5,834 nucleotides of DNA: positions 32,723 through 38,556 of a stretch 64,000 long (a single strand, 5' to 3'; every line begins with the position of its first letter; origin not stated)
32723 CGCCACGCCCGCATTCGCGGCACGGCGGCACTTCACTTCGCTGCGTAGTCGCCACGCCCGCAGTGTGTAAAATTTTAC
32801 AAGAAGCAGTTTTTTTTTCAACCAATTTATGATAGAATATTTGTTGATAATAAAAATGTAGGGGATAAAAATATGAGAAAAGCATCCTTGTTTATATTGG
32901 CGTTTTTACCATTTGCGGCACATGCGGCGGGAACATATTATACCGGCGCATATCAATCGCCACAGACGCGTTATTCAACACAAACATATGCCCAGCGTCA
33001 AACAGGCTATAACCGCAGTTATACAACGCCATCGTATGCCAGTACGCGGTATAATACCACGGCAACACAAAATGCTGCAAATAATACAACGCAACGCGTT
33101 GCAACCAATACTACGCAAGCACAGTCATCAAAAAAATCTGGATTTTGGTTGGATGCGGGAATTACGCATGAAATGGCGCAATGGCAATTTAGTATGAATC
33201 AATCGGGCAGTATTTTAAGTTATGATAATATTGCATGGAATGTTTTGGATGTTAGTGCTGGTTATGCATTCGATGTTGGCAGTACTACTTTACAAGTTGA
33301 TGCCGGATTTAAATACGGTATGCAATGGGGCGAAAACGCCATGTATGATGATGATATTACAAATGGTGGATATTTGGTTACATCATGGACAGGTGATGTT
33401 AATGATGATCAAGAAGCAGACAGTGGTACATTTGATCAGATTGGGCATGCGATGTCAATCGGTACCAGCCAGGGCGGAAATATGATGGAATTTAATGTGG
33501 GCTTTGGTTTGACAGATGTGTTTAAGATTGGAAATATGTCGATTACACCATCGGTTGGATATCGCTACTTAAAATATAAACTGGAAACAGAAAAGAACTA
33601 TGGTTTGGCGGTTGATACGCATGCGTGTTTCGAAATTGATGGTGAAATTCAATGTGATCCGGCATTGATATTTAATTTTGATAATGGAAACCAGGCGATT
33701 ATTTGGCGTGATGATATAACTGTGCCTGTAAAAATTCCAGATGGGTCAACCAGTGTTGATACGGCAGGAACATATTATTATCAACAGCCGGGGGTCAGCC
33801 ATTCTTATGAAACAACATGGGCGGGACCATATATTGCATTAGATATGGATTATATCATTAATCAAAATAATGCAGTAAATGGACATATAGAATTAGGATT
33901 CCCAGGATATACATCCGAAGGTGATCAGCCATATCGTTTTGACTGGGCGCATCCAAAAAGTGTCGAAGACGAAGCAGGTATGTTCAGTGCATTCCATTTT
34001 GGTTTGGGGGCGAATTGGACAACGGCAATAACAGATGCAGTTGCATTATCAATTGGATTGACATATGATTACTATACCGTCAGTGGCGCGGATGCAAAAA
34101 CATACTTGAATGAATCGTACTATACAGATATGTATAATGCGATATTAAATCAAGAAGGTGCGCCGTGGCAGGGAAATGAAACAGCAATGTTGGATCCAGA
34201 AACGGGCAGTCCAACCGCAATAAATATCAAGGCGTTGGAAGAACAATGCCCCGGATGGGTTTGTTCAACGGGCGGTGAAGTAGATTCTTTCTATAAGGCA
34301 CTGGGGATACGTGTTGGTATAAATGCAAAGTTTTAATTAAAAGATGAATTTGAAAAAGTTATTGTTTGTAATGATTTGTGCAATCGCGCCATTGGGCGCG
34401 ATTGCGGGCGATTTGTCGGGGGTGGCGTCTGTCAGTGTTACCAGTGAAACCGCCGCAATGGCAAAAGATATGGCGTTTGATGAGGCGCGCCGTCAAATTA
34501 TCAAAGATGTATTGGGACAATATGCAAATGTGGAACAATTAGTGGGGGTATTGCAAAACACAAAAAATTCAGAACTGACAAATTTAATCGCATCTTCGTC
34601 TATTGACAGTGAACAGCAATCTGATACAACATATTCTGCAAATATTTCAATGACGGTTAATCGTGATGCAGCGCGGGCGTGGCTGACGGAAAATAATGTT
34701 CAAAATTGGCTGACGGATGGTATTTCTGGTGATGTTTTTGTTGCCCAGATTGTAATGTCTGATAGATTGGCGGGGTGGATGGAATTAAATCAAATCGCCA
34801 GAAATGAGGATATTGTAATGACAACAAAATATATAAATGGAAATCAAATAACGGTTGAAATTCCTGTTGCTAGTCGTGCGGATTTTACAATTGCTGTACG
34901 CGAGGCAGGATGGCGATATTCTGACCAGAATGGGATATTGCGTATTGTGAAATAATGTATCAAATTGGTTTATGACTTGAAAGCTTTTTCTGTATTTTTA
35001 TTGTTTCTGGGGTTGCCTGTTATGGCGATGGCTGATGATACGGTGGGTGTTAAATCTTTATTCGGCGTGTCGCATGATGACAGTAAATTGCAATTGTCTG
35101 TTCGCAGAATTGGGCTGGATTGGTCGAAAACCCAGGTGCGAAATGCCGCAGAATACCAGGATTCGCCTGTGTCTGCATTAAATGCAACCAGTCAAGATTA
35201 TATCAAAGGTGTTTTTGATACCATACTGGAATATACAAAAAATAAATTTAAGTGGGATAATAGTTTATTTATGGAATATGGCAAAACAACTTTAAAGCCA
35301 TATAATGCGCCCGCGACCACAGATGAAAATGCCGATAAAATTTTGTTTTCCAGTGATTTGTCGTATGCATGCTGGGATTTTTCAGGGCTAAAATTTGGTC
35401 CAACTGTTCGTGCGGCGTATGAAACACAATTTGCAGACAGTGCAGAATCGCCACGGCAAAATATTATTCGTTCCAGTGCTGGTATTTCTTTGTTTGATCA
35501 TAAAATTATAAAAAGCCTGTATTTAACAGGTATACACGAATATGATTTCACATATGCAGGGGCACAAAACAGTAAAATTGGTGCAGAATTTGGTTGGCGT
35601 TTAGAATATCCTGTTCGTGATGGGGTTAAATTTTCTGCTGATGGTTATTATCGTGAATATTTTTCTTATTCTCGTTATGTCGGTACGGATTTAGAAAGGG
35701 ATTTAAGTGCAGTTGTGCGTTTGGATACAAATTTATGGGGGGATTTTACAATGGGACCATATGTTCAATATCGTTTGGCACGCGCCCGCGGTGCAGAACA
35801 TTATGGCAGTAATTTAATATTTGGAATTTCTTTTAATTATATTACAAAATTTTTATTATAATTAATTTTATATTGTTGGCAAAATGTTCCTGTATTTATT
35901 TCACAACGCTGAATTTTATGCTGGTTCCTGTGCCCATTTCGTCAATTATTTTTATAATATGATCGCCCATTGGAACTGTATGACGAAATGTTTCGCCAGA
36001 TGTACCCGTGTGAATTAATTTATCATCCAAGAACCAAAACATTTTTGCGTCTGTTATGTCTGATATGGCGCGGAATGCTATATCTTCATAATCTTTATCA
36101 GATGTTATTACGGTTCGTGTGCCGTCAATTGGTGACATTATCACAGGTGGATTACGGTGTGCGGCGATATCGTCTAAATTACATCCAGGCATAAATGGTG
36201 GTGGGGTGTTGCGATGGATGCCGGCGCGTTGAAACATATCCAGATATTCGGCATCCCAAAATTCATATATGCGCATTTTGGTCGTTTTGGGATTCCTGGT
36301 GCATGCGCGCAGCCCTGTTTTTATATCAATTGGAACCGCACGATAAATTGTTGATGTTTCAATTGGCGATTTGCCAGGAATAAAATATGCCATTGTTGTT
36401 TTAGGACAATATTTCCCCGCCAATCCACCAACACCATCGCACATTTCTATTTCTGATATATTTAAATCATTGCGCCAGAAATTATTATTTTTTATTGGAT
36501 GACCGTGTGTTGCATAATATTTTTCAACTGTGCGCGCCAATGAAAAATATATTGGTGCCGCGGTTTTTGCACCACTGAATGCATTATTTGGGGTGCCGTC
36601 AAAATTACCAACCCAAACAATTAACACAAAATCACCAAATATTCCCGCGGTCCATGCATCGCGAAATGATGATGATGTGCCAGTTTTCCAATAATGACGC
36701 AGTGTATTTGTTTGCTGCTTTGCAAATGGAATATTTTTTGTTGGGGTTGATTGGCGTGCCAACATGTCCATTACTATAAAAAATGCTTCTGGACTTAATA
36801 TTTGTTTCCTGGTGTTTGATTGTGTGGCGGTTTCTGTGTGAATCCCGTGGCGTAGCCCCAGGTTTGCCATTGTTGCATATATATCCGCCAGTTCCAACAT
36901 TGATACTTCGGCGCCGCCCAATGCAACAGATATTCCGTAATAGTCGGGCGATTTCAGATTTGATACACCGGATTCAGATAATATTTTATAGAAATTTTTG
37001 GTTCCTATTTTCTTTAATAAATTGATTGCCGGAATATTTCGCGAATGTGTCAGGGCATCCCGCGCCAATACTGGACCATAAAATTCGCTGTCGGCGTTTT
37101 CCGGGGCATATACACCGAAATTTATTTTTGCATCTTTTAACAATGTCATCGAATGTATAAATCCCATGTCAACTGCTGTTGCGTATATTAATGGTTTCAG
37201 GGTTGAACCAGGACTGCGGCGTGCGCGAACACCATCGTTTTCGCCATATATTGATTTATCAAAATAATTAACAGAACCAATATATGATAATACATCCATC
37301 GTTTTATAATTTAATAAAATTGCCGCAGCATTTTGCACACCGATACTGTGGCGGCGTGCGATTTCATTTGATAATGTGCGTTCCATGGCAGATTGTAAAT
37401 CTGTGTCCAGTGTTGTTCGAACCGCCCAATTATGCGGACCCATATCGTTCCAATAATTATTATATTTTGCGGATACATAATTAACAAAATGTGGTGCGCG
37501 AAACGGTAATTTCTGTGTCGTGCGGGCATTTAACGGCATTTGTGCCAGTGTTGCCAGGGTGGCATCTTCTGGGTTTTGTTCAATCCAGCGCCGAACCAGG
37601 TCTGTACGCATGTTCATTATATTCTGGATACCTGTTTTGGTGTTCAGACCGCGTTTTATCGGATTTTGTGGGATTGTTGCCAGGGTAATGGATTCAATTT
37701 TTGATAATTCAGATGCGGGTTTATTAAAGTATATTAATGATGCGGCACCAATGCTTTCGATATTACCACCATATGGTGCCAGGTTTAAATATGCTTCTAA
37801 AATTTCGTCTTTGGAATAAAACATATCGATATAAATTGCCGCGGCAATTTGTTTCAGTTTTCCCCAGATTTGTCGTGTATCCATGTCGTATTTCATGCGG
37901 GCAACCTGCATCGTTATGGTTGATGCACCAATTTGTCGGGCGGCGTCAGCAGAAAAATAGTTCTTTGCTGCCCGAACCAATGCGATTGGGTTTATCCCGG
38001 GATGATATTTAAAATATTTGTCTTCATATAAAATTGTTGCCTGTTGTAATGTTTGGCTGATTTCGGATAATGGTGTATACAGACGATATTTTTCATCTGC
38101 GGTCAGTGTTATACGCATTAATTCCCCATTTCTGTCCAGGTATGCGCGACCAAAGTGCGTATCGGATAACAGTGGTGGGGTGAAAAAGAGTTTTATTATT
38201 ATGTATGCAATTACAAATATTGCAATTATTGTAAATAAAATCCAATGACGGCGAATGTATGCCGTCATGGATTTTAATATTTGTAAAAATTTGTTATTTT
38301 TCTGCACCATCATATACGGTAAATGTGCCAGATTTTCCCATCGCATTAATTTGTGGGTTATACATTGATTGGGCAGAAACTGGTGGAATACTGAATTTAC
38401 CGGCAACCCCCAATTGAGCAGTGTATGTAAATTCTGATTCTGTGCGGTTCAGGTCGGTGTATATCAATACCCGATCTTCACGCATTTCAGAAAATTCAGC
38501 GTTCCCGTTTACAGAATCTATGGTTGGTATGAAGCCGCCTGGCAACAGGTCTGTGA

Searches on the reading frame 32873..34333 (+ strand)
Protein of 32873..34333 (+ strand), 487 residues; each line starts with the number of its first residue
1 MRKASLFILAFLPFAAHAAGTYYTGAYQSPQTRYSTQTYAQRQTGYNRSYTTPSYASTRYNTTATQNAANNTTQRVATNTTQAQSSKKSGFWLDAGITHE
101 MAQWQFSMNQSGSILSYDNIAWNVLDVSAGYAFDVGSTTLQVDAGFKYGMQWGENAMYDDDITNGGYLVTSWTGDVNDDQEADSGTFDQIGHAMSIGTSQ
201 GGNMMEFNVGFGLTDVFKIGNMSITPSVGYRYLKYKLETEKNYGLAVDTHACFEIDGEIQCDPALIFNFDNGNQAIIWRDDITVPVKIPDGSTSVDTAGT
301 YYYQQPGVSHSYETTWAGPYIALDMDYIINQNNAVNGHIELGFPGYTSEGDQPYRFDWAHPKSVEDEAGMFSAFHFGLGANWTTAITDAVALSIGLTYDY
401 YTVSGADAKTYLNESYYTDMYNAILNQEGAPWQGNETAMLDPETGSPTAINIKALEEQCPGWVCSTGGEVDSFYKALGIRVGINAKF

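Call 42: search_protein_families(library=pfam, proteins=[window:32873-34333:+], max_evalue=0.001)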
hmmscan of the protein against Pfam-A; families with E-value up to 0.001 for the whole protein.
window:32873-34333:+ (487 aa): 1 family
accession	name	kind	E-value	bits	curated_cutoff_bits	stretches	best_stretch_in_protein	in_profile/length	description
PF17251.8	Pom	-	2.5e-13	50.5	22.4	1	171-411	64-253/285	Protochlamydia outer membrane protein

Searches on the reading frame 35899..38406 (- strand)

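Call 42: search_protein_families(library=pfam, proteins=[window:35899-38406:-], max_evalue=0.001)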
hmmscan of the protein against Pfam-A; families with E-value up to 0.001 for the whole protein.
window:35899-38406:- (836 aa): 3 families
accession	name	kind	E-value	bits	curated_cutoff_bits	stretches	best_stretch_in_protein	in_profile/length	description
PF00912.28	Transgly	-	1.7e-42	145.3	27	1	103-254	9-159/178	Transglycosylase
PF00905.27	Transpeptidase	-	1.7e-21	77.2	22.1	1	361-590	2-265/299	Penicillin binding protein transpeptidase domain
PF06832.18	BiPBP_C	-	6.4e-10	39.2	26.8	1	749-832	7-90/90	Penicillin-Binding Protein C-terminus Family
